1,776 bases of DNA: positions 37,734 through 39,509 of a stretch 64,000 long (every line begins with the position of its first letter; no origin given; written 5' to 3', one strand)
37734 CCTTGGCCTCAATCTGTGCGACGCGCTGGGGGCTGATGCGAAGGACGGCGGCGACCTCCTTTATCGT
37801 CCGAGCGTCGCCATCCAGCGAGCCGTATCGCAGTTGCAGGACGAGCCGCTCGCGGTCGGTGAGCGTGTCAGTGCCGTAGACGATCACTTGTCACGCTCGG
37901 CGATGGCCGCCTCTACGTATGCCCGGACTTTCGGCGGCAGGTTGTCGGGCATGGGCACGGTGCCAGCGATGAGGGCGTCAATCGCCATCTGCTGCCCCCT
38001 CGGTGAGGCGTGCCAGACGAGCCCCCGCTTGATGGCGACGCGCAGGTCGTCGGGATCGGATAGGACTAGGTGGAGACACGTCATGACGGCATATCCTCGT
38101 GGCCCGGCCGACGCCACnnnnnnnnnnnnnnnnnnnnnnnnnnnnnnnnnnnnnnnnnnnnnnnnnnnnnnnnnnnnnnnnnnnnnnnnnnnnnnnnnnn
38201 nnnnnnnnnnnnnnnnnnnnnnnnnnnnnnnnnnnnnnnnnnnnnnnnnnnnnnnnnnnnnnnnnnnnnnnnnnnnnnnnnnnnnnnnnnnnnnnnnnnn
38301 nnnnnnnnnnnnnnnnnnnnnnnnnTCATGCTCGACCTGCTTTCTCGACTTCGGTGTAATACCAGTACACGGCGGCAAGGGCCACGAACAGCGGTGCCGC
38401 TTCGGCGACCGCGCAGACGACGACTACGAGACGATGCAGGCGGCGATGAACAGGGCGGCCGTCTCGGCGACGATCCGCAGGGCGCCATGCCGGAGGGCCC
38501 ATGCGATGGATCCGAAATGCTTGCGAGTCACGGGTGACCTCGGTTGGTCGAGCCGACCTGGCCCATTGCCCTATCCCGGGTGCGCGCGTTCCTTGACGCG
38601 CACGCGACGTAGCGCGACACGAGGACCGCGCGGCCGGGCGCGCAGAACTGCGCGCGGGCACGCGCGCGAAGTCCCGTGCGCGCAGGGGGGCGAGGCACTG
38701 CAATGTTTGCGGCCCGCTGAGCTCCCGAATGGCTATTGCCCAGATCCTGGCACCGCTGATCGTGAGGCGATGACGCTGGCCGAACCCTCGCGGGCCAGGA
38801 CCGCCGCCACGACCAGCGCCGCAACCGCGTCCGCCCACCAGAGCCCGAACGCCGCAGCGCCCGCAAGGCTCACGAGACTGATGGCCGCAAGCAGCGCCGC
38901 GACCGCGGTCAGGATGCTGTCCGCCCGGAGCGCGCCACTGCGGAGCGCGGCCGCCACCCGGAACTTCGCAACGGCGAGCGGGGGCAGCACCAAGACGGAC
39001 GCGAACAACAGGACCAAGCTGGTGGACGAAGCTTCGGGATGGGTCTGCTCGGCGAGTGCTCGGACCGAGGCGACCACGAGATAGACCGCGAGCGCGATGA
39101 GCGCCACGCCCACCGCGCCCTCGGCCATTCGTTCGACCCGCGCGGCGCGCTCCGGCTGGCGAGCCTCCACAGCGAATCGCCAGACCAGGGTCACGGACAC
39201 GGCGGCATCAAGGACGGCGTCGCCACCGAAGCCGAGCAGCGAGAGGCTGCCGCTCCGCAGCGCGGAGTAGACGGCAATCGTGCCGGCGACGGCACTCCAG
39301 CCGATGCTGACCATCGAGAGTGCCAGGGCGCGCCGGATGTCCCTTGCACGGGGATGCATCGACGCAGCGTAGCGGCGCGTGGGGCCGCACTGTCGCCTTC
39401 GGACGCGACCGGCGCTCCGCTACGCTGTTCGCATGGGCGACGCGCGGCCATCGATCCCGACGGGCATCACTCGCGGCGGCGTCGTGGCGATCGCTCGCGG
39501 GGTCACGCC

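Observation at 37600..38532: Four tiny translationally coupled ORFs ending in a sigma region-4-only protein, in an islet that looks less GC-rich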

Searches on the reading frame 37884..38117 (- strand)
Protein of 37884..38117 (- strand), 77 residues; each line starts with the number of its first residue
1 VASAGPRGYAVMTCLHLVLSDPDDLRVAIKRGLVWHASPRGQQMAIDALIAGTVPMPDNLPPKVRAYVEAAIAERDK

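Call 4: search_protein_families(library=pfam, proteins=[window:37884-38117:-], max_evalue=1)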
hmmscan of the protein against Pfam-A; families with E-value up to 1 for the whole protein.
window:37884-38117:- (77 aa): 1 family
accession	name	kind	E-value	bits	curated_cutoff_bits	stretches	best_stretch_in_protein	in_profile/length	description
PF17396.8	DUF1611_N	-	0.00087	20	22.6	0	4-32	57-85/95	Domain of unknown function (DUF1611_N) Rossmann-like domain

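Call 5: search_protein_families(library=phrogs, proteins=[window:37884-38084:-], max_evalue=1)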
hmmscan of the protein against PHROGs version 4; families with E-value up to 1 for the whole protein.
window:37884-38084:- (66 aa): 0 families

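Call 12: search_dna_similar(collection=phages, mode=protein, query=window:37884-38084:-, max_evalue=1)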
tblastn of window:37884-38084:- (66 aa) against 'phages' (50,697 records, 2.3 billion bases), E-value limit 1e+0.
No match.

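Call 31: find_homologous_proteins(query=window:37884-38084:-, max_evalue=0.01)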
Query window:37884-38084:- (66 aa): 1 proteins with E <= 0.01 among 1 candidates.
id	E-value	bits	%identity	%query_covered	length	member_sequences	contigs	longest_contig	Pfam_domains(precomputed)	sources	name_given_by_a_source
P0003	1.5e-36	140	100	100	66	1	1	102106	-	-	-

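Call 37: search_protein_families(library=padloc, proteins=[window:37884-38084:-], max_evalue=1)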
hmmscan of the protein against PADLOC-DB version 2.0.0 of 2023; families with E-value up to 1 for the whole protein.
window:37884-38084:- (66 aa): 0 families

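Call 38: search_protein_families(library=ncbifam, proteins=[window:37884-38084:-], max_evalue=1)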
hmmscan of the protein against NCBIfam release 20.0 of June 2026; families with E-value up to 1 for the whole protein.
window:37884-38084:- (66 aa): 1 family
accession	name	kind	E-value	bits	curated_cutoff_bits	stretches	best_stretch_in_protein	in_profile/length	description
NF007024.0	PRK09490.1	equivalog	0.081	10.6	1497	1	12-65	577-628/1234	methionine synthase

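Call 47: search_solved_structures(query=window:37884-38084:-, max_evalue=10, show_alignments=3)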
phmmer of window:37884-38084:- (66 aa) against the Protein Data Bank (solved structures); distinct sequences matched with E-value up to 10: 0.

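Call 54: find_related_loci(query=window:37884-38084:-, collection=viral_contigs, flank=6000)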
Query window:37884-38084:- (66 aa) in viral_contigs; peptide patterns used: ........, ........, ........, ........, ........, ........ (x = any residue, [..] = any of these).
73 stretches matched a pattern, but none encodes a relative of the query by tblastn (E <= 1e-3).

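Call 60: predict_structure(protein=window:37884-38084:-)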
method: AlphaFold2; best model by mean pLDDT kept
length: 66 residues; sequences in the alignment: 1
mean_pLDDT: 81.0   pTM: 0.67
mean pLDDT of the five models: 81.0, 81.0, 79.2, 78.6, 77.6
residues with pLDDT >= 90: 16; 70-90: 39; 50-70: 8; < 50: 3
segments of 3 or more residues with pLDDT < 50: 1-3
pLDDT, mean of each block of 10 residues (from residue 1): 55 81 82 89 86 91 84
secondary structure, 60 per line:
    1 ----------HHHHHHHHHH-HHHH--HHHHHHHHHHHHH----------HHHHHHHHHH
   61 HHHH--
elements in order: H11-20 H22-25 H28-40 H51-64

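Call 63: fold_search(model_id=the predicted structure, library=pdb)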
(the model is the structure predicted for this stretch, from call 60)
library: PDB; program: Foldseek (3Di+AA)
matches with E <= 10: 41; with E <= 0.001: 0
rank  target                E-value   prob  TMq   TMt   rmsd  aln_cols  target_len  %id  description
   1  6qdv_A                4.1e+00  0.09  0.42  0.02  11.0        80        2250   14  Human post-catalytic P complex spliceosome (released 2019-02-20)
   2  9esi_A                4.4e+00  0.10  0.46  0.02  11.6        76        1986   12  Structure of a B-state intermediate committed to discard (Bd-II state) (released 2024-12-25)
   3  7z7r_G                5.4e+00  0.08  0.27  0.03   3.3        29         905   17  Complex I from E. coli, LMNG-purified, Apo, Open-ready state (released 2022-09-21)
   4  8c6j_A                5.4e+00  0.08  0.43  0.02  11.0        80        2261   14  Human spliceosomal PM5 C* complex (released 2023-07-12)
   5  8qp9_A                5.7e+00  0.09  0.41  0.02   9.0        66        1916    9  Cryo-EM Structure of Pre-B+AMPPNP Complex (core part) (released 2024-05-22)
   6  8r08_A                5.7e+00  0.09  0.41  0.02   9.0        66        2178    9  Cryo-EM structure of the cross-exon pre-B+AMPPNP complex (released 2024-05-22)
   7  9unr_B                5.7e+00  0.04  0.33  0.05  11.2        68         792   13  native NMDA receptor-GluN1/N2A/N2B-S1 in the closed state (released 2026-02-18)
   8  8q7n_A                6.1e+00  0.08  0.42  0.02   9.7        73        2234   14  cryo-EM structure of the human spliceosomal B complex protomer (tri-snRNP core region) (released 2024-01-24)
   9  8q91_A                6.1e+00  0.07  0.41  0.02  10.6        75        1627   11  Structure of the human 20S U5 snRNP core (released 2024-03-27)
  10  8qpk_A                6.1e+00  0.06  0.40  0.02   9.8        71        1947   13  Cryo-EM Structure of Pre-B+5'ss Complex (core part) (released 2024-05-22)
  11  8r0a_A                6.1e+00  0.06  0.40  0.02   9.8        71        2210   13  Cryo-EM structure of the cross-exon pre-B+5'ss complex (released 2024-05-22)
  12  1iur_MODEL_1_A        6.1e+00  0.04  0.32  0.25  12.3        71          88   13  DnaJ domain of human KIAA0730 protein (released 2003-10-07)
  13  7mu5_F                6.5e+00  0.03  0.29  0.20  14.2        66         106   18  Human DCTPP1 bound to Triptolide (released 2022-08-24)
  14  5cdh_G                6.5e+00  0.03  0.31  0.09  10.8        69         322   13  Structure of Legionella pneumophila Histidine Acid Phosphatase complexed with L(+)-tartrate (released 2016-01-27)
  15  5j5x_A                6.9e+00  0.04  0.25  0.06   6.3        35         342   11  Complex of PKA with the bisubstrate protein kinase inhibitor ARC-1416 (released 2016-07-20)
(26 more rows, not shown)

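Call 66: find_related_loci(query=window:37884-38084:-, collection=genome_contigs, flank=6000)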
Query window:37884-38084:- (66 aa) in genome_contigs; peptide patterns used: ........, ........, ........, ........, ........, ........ (x = any residue, [..] = any of these).
599 stretches matched a pattern, but none encodes a relative of the query by tblastn (E <= 1e-3).

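Call 67: fold_search(model_id=the predicted structure, library=viral)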
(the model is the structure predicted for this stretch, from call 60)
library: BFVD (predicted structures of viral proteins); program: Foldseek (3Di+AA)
matches with E <= 10: 58; with E <= 0.001: 0
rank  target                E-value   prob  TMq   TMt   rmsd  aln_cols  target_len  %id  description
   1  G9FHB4                3.8e-01  0.97  0.54  0.52   1.2        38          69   26  (no name in the UniProt tables at hand)
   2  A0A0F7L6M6            1.1e+00  0.13  0.35  0.34  10.7        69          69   20  Uncharacterized protein [uncultured marine virus]
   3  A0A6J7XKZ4            1.8e+00  0.11  0.34  0.21  10.9        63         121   19  Uncharacterized protein [uncultured Caudovirales phage]
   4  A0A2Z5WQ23            2.3e+00  0.09  0.33  0.22  10.9        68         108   19  (no name in the UniProt tables at hand)
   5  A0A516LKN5            2.5e+00  0.47  0.53  0.48   3.0        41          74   20  (no name in the UniProt tables at hand)
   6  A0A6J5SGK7            2.8e+00  0.05  0.30  0.21  13.1        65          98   20  Bbp19-like phage domain-containing protein [uncultured Caudovirales phage]
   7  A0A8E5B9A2            3.0e+00  0.51  0.56  0.55   2.9        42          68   17  (no name in the UniProt tables at hand)
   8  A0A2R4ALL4            3.0e+00  0.07  0.32  0.11   6.9        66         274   11  ATP-dependent Clp protease proteolytic subunit [Aeromonas phage AhSzq-1]
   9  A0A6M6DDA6            3.2e+00  0.14  0.49  0.08   6.8        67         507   13  (no name in the UniProt tables at hand)
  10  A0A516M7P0            3.4e+00  0.54  0.49  0.45   0.5        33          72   24  (no name in the UniProt tables at hand)
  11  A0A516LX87            3.4e+00  0.51  0.54  0.33   1.1        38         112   21  (no name in the UniProt tables at hand)
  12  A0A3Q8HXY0            3.4e+00  0.13  0.33  0.15   4.0        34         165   29  (no name in the UniProt tables at hand)
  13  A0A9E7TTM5            3.6e+00  0.03  0.27  0.23  10.9        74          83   19  (no name in the UniProt tables at hand)
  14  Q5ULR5                4.4e+00  0.06  0.32  0.09  11.3        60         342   20  Orf49 [Lactobacillus phage LP65]
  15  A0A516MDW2            4.4e+00  0.04  0.31  0.24  11.8        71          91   11  (no name in the UniProt tables at hand)
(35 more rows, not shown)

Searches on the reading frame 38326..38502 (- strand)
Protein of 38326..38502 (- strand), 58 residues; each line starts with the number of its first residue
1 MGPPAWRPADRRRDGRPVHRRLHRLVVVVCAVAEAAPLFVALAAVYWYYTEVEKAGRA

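Call 5: search_protein_families(library=phrogs, proteins=[window:38326-38502:-], max_evalue=1)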
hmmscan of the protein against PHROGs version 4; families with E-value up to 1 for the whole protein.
window:38326-38502:- (58 aa): 1 family
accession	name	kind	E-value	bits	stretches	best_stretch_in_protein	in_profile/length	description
phrog_23410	-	unknown function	0.26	12.6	1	18-48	20-50/83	-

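Call 37: search_protein_families(library=padloc, proteins=[window:38326-38502:-], max_evalue=1)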
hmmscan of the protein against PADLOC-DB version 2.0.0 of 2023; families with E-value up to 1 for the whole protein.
window:38326-38502:- (58 aa): 0 families

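Call 38: search_protein_families(library=ncbifam, proteins=[window:38326-38502:-], max_evalue=1)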
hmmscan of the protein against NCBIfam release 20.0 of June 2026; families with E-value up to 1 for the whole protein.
window:38326-38502:- (58 aa): 0 families

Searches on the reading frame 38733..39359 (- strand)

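Call 4: search_protein_families(library=pfam, proteins=[window:38733-39359:-], max_evalue=1)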
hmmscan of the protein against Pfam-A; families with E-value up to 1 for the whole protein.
window:38733-39359:- (208 aa): 2 families
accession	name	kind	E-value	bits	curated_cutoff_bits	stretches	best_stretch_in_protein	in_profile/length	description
PF01545.26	Cation_efflux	-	9.7e-07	29.2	26.6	1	28-193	14-187/198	Cation efflux family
PF02809.26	UIM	-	0.34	11.3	21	1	7-16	5-14/17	Ubiquitin interaction motif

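Call 37: search_protein_families(library=padloc, proteins=[window:38733-39359:-], max_evalue=1)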
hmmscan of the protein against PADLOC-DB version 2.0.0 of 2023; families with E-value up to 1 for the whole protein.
window:38733-39359:- (208 aa): 2 families
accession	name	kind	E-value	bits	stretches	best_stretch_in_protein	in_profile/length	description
PDLC03819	RTasSLATT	-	0.18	9.5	1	84-125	32-71/176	DRT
PDLC03795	RTasSLATT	-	0.4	8.2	1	80-125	29-73/183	DRT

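Call 38: search_protein_families(library=ncbifam, proteins=[window:38733-39359:-], max_evalue=1)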
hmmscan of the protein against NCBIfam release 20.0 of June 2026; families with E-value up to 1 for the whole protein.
window:38733-39359:- (208 aa): 5 families
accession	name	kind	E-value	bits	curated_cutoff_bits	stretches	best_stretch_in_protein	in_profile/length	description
TIGR01297.1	CDF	superfamily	2e-10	40.4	82.35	1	17-191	7-186/285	cation diffusion facilitator family transporter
NF050169.1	CatEfflxFieF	equivalog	4.9e-06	26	420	1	28-191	21-188/282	cation efflux pump FieF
NF007064.0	PRK09509.1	equivalog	0.00078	18.5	447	1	27-186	25-188/300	CDF family cation-efflux transporter FieF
NF033631.1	SLATT_5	subfamily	0.039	13.4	60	1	85-125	28-68/180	SLATT domain-containing protein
NF033615.1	CDF_MamM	equivalog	0.18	11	350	1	72-186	74-189/290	magnetosome biogenesis CDF transporter MamM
